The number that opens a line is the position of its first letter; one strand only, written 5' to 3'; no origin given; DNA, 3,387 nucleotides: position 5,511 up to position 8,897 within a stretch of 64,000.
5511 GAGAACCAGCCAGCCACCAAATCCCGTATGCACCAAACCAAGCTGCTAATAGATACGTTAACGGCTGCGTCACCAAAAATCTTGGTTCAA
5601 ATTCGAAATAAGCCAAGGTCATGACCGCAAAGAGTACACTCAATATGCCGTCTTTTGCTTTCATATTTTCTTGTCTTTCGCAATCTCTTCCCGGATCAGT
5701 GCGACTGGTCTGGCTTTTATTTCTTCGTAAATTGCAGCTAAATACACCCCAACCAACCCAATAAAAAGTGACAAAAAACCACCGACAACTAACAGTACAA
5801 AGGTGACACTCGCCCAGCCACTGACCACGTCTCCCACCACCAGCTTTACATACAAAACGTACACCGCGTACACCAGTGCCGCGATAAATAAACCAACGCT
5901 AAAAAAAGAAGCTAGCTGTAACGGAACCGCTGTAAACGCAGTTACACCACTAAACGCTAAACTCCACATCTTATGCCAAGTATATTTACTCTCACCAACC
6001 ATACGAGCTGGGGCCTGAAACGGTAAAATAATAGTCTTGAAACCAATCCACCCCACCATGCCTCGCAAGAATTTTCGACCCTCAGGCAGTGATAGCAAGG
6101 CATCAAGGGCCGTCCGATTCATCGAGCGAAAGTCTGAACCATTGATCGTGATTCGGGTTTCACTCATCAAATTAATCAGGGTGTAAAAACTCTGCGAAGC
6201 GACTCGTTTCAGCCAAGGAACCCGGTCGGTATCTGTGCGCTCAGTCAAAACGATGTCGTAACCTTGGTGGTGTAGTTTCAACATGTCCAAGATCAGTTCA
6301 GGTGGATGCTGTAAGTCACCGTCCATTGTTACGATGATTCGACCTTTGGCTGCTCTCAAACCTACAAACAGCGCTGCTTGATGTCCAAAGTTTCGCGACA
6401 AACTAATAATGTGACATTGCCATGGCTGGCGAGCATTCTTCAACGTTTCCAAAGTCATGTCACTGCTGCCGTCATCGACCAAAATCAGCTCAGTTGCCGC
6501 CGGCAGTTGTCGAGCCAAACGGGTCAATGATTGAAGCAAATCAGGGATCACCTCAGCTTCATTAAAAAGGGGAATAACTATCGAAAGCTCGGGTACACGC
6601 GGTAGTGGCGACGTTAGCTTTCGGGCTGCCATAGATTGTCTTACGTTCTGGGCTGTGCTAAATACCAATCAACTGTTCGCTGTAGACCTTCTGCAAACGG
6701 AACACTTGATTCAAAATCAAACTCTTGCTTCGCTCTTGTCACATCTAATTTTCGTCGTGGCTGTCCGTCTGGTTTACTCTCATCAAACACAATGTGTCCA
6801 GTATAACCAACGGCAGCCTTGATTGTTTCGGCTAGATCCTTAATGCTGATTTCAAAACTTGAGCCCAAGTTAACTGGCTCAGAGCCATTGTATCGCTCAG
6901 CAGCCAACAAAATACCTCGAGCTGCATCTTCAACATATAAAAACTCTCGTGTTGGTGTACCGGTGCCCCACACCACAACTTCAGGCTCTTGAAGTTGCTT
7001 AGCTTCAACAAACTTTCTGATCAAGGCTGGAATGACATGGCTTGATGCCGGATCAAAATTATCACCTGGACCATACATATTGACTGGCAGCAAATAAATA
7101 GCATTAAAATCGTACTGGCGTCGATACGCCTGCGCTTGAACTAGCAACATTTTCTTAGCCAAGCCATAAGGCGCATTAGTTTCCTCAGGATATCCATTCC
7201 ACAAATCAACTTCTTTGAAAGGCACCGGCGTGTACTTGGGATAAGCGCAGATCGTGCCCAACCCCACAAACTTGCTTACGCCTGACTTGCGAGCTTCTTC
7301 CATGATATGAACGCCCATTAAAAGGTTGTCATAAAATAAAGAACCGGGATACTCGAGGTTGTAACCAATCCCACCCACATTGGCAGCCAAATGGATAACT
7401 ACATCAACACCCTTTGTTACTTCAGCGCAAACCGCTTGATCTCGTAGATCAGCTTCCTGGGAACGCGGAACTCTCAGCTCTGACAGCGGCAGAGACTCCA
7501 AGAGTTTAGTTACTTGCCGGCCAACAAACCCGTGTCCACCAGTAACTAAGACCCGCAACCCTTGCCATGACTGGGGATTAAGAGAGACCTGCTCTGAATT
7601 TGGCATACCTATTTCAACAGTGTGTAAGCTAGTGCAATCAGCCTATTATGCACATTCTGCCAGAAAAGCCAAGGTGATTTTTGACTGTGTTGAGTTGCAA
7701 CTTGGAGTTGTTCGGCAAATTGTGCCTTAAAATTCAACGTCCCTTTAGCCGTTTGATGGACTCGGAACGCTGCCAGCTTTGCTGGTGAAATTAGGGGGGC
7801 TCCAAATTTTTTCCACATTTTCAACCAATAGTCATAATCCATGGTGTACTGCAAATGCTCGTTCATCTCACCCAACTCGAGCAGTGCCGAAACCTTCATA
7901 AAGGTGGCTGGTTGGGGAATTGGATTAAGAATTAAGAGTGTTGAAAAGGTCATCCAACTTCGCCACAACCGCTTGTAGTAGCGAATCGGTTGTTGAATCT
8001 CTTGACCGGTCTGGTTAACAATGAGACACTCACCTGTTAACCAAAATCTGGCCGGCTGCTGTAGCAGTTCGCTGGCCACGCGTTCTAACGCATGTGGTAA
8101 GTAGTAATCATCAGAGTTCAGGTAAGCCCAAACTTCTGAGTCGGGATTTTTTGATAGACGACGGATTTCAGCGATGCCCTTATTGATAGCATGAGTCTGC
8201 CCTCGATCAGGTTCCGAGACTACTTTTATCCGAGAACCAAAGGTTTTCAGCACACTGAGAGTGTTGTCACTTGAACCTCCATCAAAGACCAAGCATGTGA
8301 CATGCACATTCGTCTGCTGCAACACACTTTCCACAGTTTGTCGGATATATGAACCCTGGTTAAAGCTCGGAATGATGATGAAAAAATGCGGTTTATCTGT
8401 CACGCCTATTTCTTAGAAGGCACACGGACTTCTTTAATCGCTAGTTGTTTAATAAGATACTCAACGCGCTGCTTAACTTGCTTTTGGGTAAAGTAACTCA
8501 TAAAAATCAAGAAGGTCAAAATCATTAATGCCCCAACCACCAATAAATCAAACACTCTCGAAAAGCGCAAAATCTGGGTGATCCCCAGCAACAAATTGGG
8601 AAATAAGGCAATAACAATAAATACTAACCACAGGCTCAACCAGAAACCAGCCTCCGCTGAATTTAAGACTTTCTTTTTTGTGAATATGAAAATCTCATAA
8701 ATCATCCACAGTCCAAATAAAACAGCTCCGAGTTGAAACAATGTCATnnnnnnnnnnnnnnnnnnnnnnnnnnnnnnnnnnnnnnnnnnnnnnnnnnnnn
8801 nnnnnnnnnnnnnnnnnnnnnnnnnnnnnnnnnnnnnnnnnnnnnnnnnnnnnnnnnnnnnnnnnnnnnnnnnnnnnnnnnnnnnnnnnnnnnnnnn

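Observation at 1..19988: Approximately 20-kb cell-envelope glycosylation island rich in GT-C membrane glycosyltransferases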

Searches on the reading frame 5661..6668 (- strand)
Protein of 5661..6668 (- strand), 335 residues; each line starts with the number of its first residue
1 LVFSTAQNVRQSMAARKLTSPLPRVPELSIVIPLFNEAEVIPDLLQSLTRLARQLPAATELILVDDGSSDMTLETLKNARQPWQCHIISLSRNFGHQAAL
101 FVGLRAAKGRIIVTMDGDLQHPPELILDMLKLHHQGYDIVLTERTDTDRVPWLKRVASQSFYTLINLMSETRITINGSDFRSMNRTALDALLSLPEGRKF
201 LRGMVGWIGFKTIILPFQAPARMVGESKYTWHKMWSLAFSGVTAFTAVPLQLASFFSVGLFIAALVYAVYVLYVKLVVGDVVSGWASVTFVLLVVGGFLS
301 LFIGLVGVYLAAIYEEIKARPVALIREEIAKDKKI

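Call 3: search_protein_families(library=pfam, proteins=[window:5661-6668:-], max_evalue=0.01)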
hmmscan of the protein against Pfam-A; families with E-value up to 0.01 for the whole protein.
window:5661-6668:- (335 aa): 3 families
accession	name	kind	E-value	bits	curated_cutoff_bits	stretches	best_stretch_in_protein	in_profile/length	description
PF00535.33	Glycos_transf_2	-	5.8e-31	108.1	23.3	1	29-191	1-167/168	Glycosyl transferase family 2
PF13641.12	Glyco_tranf_2_3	-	2e-06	28.4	27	1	26-143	1-122/230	Glycosyltransferase like family 2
PF10111.15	Glyco_tranf_2_2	-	5.5e-05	23.2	27.3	1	29-132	1-105/276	Glycosyltransferase like family 2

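Call 5: search_protein_families(library=ncbifam, proteins=[window:5661-6668:-], max_evalue=0.01)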
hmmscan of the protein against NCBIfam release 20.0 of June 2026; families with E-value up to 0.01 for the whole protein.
window:5661-6668:- (335 aa): 22 families
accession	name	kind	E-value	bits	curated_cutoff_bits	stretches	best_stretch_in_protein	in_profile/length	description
NF047588.1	GlcsyltransPgfSStrep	equivalog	4e-67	226.6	500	1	28-327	3-304/308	glycosyltransferase PgfS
NF007986.1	PRK10714.1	equivalog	1e-49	169.3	529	1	25-331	5-314/316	undecaprenyl-phosphate 4-deoxy-4-formamido-L-arabinose transferase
NF041875.1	EPS_EpsD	equivalog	7e-17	61.8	370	1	28-181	1-156/325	exopolysaccharide biosynthesis glycosyltransferase EpsD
TIGR03937.1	PgaC_IcaA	equivalog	1.4e-14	53.9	422.3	1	13-118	32-135/407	poly-beta-1,6-N-acetyl-D-glucosamine synthase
NF058614.1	PPMAGASynPpgS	equivalog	3.5e-14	52.8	370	1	30-191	4-165/226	polyprenyl-phospho-N-acetylgalactosaminyl synthase PpgS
TIGR04283.1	glyco_like_mftF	equivalog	3.6e-12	46.3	182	1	28-133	1-97/221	TIGR04283 family arsenosugar biosynthesis glycosyltransferase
NF007482.0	PRK10073.1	equivalog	1.1e-11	44.3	423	1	25-134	5-111/334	glycosyltransferase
TIGR03965.1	mycofact_glyco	equivalog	5.2e-11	42.1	280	1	11-121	59-167/467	mycofactocin biosynthesis glycosyltransferase MftF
NF047683.1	TeichurnBiosyTuaG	equivalog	1.8e-09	37.6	400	1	25-127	5-105/252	teichuronic acid biosynthesis protein TuaG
NF010496.0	PRK13915.1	equivalog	4.1e-09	35.9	262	1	25-124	30-132/307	glucosyl-3-phosphoglycerate synthase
NF041391.1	DPhHxTase_Halo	equivalog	1.5e-08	33.9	375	1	35-185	4-147/213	dolichyl-phosphate hexose transferase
TIGR03469.1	HpnB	hypoth_equivalog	3.2e-07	29.7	379.25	1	19-125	37-152/386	hopene-associated glycosyltransferase HpnB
NF038302.1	EPS_HpsE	equivalog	7.9e-07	28.3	300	1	27-121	2-99/307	hormogonium polysaccharide biosynthesis glycosyltransferase HpsE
TIGR04242.1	nodulat_NodC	equivalog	1.5e-06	27.4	550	1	14-128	36-151/395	chitooligosaccharide synthase NodC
TIGR03111.1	glyc2_xrt_Gpos1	hypoth_equivalog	1.5e-06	27.3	363.95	1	17-138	40-161/439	TIGR03111 family XrtG-associated glycosyltransferase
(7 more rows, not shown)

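Call 72: search_solved_structures(query=window:5661-6668:-, max_evalue=0.001)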
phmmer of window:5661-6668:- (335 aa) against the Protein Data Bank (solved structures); distinct sequences matched with E-value up to 0.001: 12.
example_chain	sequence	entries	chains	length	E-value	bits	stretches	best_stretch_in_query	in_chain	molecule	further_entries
5ekp_C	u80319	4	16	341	1.3e-64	221.6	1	26-326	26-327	Uncharacterized glycosyltransferase sll0501 | Glycosyltransferase sll0501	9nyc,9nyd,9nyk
9nye_A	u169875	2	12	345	1.4e-64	221.6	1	26-326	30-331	Glycosyltransferase sll0501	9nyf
5eke_A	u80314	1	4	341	1.8e-64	221.2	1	26-326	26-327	Uncharacterized glycosyltransferase sll0501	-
9hwj_A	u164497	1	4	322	1.4e-43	152.5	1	25-330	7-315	Undecaprenyl-phosphate 4-deoxy-4-formamido-L-arabinose transferase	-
9bhc_C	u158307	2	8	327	6.6e-42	147.1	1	25-329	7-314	Undecaprenyl-phosphate 4-deoxy-4-formamido-L-arabinose transferase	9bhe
8vxh_A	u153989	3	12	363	8.5e-42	146.7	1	25-329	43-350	Undecaprenyl-phosphate 4-deoxy-4-formamido-L-arabinose transferase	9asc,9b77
5mlz_A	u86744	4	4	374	4.7e-15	58.8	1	27-230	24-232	Dolichol monophosphate mannose synthase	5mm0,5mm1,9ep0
2z87_A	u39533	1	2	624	2.4e-09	40.1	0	26-133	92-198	Chondroitin synthase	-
2z86_A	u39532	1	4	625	2.4e-09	40.1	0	26-133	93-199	Chondroitin synthase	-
6p61_A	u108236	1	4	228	4.6e-06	29.3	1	23-120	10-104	Glycosyltransferase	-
5tze_C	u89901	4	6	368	6.3e-06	28.8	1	28-132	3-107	Glycosyl transferase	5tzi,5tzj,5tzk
5tz8_A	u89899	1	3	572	1.3e-05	27.8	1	28-132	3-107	Glycosyl transferase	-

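Call 90: list_cluster_members(proteins=[P0121, window:5661-6668:-, window:8406-8747:-])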
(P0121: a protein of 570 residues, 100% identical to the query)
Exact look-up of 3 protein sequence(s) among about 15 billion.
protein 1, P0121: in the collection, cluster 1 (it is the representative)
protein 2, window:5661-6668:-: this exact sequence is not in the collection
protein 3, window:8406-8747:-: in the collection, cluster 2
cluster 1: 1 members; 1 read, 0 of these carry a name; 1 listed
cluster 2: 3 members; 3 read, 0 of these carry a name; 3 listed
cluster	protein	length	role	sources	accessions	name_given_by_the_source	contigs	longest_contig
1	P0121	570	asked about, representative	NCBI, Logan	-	-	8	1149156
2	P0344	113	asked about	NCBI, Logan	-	-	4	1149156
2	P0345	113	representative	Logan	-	-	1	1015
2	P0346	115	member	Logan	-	-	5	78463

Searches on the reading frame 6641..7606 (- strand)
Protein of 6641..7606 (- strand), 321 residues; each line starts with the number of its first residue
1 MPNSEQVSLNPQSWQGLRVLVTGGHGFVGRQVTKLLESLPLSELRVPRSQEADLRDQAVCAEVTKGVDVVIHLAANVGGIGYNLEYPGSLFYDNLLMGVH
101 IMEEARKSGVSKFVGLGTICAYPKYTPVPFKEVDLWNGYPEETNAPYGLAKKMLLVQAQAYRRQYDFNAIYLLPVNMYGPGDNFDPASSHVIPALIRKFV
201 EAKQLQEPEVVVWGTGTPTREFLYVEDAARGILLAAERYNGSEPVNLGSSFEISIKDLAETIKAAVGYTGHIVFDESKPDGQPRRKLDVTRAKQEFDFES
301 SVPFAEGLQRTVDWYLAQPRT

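Call 3: search_protein_families(library=pfam, proteins=[window:6641-7606:-], max_evalue=0.01)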
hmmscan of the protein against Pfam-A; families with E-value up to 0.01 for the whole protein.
window:6641-7606:- (321 aa): 6 families
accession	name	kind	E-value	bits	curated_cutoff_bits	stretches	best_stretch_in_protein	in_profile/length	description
PF01370.27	Epimerase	-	8.3e-56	189.5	20.9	1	19-248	1-240/240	NAD dependent epimerase/dehydratase family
PF16363.11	GDP_Man_Dehyd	-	2.9e-22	80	27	1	51-311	58-332/332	GDP-mannose 4,6 dehydratase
PF01073.25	3Beta_HSD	-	9.3e-08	31.9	22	1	21-238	2-231/280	3-beta hydroxysteroid dehydrogenase/isomerase family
PF04321.23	RmlD_sub_bind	-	4.4e-05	23.1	27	1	18-75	2-60/287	RmlD substrate binding domain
PF13460.12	NAD_binding_10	-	5.1e-05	23.7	27.2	1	49-124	43-104/184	NAD(P)H-binding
PF02719.21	Polysacc_synt_2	-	0.00015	21.5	20.2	0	52-118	61-128/293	Polysaccharide biosynthesis protein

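Call 5: search_protein_families(library=ncbifam, proteins=[window:6641-7606:-], max_evalue=0.01)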
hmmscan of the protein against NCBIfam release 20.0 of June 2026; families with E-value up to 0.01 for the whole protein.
window:6641-7606:- (321 aa): 18 families
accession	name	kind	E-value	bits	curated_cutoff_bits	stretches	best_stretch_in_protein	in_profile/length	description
NF047922.1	GDPFucSynFcl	equivalog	1.4e-85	287.4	500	1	17-318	3-304/308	GDP-L-fucose synthase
TIGR04180.1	EDH_00030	hypoth_equivalog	4.5e-28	98.2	475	1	52-278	56-268/297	NAD-dependent 4,6-dehydratase LegB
TIGR01181.1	dTDP_gluc_dehyt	equivalog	2.8e-25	89.1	365.1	1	51-318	56-314/321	dTDP-glucose 4,6-dehydratase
TIGR01179.1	galE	equivalog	1e-18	67.3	262.3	1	50-315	52-325/332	UDP-glucose 4-epimerase GalE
NF011728.1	PRK15181.1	equivalog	6.3e-16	58.3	760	1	52-318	76-340/348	Vi polysaccharide biosynthesis UDP-N-acetylglucosaminuronic acid C-4 epimerase TviC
NF007490.0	PRK10084.1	subfamily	6.9e-14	51.6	649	1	144-318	164-337/361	dTDP-glucose 4,6-dehydratase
NF007582.0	PRK10217.1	equivalog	2.2e-11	43.5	698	1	143-318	156-334/355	dTDP-glucose 4,6-dehydratase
NF042422.1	oxyalk_red_OleD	equivalog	2.6e-11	43.5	580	1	18-236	2-215/329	2-alkyl-3-oxoalkanoate reductase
NF007956.0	PRK10675.1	subfamily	3.1e-10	39.7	394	1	46-319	51-333/338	UDP-glucose 4-epimerase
TIGR03466.1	HpnA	hypoth_equivalog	1e-09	37.8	367.65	1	18-264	2-244/327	hopanoid-associated sugar epimerase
TIGR02197.1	heptose_epim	equivalog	4.1e-09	36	274.6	1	142-317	133-315/316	ADP-glyceromanno-heptose 6-epimerase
TIGR02622.1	CDP_4_6_dhtase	equivalog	8.2e-09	35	278.45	1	45-316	54-331/352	CDP-glucose 4,6-dehydratase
NF042423.1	oxyalk_red_Shew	equivalog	5.8e-07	28.9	580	1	18-254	10-239/331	2-alkyl-3-oxoalkanoate reductase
NF043036.1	ErythonDh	equivalog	1.6e-05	24.3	325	1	48-267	55-267/321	D-erythronate dehydrogenase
TIGR01777.1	yfcH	hypoth_equivalog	8e-05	22.4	207.35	0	19-74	1-65/292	TIGR01777 family oxidoreductase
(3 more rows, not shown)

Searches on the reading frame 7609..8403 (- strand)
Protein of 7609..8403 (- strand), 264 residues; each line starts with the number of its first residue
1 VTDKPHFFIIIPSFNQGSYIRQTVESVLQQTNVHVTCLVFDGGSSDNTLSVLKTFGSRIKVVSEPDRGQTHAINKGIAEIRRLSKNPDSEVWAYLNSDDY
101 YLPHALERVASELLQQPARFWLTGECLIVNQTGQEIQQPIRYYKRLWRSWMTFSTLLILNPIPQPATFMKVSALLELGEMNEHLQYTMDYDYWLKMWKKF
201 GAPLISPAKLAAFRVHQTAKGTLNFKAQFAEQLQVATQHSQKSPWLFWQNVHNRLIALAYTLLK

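Call 3: search_protein_families(library=pfam, proteins=[window:7609-8403:-], max_evalue=0.01)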
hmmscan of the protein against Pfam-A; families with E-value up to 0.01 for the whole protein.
window:7609-8403:- (264 aa): 3 families
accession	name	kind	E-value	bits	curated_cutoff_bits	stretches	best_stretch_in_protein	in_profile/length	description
PF00535.33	Glycos_transf_2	-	1e-18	68.3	23.3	1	9-119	2-109/168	Glycosyl transferase family 2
PF13641.12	Glyco_tranf_2_3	-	2.8e-07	31.2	27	1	5-198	1-196/230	Glycosyltransferase like family 2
PF10111.15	Glyco_tranf_2_2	-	4.1e-06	26.9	27.3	1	16-111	11-104/276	Glycosyltransferase like family 2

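Call 5: search_protein_families(library=ncbifam, proteins=[window:7609-8403:-], max_evalue=0.01)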
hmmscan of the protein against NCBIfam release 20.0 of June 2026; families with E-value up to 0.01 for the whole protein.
window:7609-8403:- (264 aa): 13 families
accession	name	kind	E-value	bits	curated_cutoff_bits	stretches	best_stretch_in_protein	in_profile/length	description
NF047683.1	TeichurnBiosyTuaG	equivalog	3.8e-13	49.6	400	1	3-146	4-143/252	teichuronic acid biosynthesis protein TuaG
TIGR04283.1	glyco_like_mftF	equivalog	2.3e-07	30.6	182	1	9-78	3-69/221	TIGR04283 family arsenosugar biosynthesis glycosyltransferase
TIGR03937.1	PgaC_IcaA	equivalog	2.9e-07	29.8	422.3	1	3-79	43-123/407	poly-beta-1,6-N-acetyl-D-glucosamine synthase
TIGR04009.1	wcaE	equivalog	5e-07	29.2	369.2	1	23-194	22-174/248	colanic acid biosynthesis glycosyltransferase WcaE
NF007482.0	PRK10073.1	equivalog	5.3e-07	28.9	423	1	2-79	3-83/334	glycosyltransferase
NF058614.1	PPMAGASynPpgS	equivalog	6.1e-06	25.8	370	1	8-100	3-88/226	polyprenyl-phospho-N-acetylgalactosaminyl synthase PpgS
TIGR04182.1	glyco_TIGR04182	equivalog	2e-05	24.1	325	1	9-109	4-93/293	S-layer glycoprotein N-glycosyltransferase AglJ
NF050050.1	ProtGlycPglI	equivalog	6.4e-05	22.5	500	1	5-129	2-122/306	GalNAc(5)-diNAcBac-PP-undecaprenol beta-1,3-glucosyltransferase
TIGR03945.1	PLP_SbnA_fam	equivalog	0.00032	19.9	349.95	1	30-96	79-145/304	2,3-diaminopropionate biosynthesis protein SbnA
NF038302.1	EPS_HpsE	equivalog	0.0005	19.1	300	1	7-80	3-85/307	hormogonium polysaccharide biosynthesis glycosyltransferase HpsE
NF041875.1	EPS_EpsD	equivalog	0.00058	19.4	370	1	9-79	3-77/325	exopolysaccharide biosynthesis glycosyltransferase EpsD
NF053739.1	GlytfEpsEBac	equivalog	0.0021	17.1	450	1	7-130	3-123/265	glycosyltransferase EpsE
TIGR03469.1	HpnB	hypoth_equivalog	0.0071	15.4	379.25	1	5-79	44-130/386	hopene-associated glycosyltransferase HpnB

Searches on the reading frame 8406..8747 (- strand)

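Call 3: search_protein_families(library=pfam, proteins=[window:8406-8747:-], max_evalue=0.01)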
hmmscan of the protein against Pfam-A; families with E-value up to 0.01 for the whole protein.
window:8406-8747:- (113 aa): 1 family
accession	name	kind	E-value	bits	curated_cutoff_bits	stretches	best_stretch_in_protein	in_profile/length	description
PF10066.14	DUF2304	-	5e-13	49.7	25.5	1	4-106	2-104/106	Uncharacterized conserved protein (DUF2304)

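Call 5: search_protein_families(library=ncbifam, proteins=[window:8406-8747:-], max_evalue=0.01)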
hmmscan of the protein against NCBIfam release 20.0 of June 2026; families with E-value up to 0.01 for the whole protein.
window:8406-8747:- (113 aa): 0 families

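Call 9: search_protein_families(library=pfam, proteins=[window:8406-8747:-], max_evalue=10)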
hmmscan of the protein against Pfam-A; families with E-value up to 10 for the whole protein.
window:8406-8747:- (113 aa): 4 families
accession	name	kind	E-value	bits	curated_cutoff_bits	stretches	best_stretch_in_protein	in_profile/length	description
PF10066.14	DUF2304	-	5e-13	49.7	25.5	1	4-106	2-104/106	Uncharacterized conserved protein (DUF2304)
PF03772.21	Competence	-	0.015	15.1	23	1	28-88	117-177/270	Competence protein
PF09489.15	CbtB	-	1.3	9.7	27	1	69-90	12-33/51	Probable cobalt transporter subunit (CbtB)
PF13567.11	DUF4131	-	4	7.5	31.6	1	36-100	2-64/165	Domain of unknown function (DUF4131)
